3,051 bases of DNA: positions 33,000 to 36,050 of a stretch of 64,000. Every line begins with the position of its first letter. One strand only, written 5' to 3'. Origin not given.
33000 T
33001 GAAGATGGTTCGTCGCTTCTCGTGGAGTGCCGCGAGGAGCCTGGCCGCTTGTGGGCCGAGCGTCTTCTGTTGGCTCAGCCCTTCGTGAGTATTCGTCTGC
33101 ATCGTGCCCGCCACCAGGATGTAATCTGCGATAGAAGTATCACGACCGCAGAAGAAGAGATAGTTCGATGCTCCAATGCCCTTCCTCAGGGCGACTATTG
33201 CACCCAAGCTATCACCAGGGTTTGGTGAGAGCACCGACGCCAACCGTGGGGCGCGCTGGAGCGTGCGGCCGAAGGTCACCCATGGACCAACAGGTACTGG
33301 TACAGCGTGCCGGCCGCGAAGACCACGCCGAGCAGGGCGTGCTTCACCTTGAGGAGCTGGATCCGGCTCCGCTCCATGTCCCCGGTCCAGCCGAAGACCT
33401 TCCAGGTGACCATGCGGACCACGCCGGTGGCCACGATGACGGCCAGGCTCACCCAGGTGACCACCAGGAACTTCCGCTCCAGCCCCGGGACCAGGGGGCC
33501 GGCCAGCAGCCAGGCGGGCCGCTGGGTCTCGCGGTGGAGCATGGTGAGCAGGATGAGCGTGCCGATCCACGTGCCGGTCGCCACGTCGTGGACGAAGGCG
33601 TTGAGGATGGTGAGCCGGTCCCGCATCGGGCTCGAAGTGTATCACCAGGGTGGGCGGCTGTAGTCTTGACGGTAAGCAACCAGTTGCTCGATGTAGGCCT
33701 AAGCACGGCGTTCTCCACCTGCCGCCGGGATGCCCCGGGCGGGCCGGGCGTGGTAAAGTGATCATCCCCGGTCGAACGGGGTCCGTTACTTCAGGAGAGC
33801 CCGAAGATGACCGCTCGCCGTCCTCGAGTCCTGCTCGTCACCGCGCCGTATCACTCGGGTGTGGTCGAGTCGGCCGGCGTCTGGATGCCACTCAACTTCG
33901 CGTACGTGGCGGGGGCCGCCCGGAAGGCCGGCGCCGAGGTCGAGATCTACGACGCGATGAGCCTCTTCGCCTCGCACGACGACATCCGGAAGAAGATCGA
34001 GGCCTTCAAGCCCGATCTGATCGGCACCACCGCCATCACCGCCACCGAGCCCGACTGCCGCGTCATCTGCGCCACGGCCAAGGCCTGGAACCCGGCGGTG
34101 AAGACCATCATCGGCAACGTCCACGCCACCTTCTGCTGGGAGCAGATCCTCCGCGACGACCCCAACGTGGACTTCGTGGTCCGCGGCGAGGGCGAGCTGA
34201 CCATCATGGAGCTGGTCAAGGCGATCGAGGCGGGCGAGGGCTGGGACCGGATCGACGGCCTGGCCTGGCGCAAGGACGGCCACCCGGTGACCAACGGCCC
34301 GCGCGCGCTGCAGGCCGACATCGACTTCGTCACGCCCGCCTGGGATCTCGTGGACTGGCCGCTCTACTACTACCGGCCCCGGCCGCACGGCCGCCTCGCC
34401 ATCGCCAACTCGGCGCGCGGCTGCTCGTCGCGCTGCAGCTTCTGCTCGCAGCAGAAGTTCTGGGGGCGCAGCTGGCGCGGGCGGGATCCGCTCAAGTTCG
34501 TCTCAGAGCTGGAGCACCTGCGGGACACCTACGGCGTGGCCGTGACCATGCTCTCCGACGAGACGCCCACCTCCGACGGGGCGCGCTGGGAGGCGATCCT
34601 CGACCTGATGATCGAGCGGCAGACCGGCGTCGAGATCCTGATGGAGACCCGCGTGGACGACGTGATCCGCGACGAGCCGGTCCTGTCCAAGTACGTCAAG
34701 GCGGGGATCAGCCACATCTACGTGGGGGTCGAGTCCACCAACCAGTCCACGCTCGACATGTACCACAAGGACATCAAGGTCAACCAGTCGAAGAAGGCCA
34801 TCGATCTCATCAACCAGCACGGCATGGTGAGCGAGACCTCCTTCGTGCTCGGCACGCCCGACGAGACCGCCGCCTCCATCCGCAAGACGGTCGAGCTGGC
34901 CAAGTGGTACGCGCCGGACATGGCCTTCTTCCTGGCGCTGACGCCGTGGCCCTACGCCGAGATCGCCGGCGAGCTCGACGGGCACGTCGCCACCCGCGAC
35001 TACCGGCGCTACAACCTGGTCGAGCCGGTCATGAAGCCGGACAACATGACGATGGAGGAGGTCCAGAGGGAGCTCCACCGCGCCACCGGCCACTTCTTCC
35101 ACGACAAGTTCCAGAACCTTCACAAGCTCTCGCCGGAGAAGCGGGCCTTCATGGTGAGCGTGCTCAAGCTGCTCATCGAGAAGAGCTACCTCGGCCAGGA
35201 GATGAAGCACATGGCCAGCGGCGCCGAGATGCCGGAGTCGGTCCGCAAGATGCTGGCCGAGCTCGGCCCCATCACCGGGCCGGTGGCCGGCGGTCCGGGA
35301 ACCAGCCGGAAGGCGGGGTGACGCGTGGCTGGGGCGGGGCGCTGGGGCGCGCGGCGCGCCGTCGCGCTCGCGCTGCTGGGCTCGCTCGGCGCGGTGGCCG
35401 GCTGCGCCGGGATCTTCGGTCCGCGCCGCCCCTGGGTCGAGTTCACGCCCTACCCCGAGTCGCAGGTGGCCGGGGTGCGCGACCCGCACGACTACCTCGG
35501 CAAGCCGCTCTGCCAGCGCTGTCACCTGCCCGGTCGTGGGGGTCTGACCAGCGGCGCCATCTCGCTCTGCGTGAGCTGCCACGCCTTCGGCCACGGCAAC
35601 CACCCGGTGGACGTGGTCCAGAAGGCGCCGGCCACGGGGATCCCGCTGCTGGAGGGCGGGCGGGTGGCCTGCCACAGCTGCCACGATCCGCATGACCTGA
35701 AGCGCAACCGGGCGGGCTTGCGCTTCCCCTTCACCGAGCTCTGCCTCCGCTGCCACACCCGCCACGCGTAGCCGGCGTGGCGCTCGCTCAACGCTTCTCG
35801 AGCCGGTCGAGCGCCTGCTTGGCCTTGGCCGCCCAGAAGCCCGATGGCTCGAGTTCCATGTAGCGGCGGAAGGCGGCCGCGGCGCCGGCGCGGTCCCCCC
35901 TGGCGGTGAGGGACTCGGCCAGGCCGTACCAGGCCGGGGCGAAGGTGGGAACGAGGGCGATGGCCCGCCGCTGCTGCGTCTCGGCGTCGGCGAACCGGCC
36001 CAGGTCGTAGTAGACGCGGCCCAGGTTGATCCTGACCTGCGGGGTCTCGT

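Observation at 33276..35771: Second B12-radical SAM gene translationally coupled to a tetrahaem lipoprotein cytochrome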

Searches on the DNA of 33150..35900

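Call 87: search_rna_families(source=window, start=33150, end=35900, threshold=evalue, max_evalue=1)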
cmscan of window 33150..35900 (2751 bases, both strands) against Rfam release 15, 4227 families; matches with E-value up to 1: 0.
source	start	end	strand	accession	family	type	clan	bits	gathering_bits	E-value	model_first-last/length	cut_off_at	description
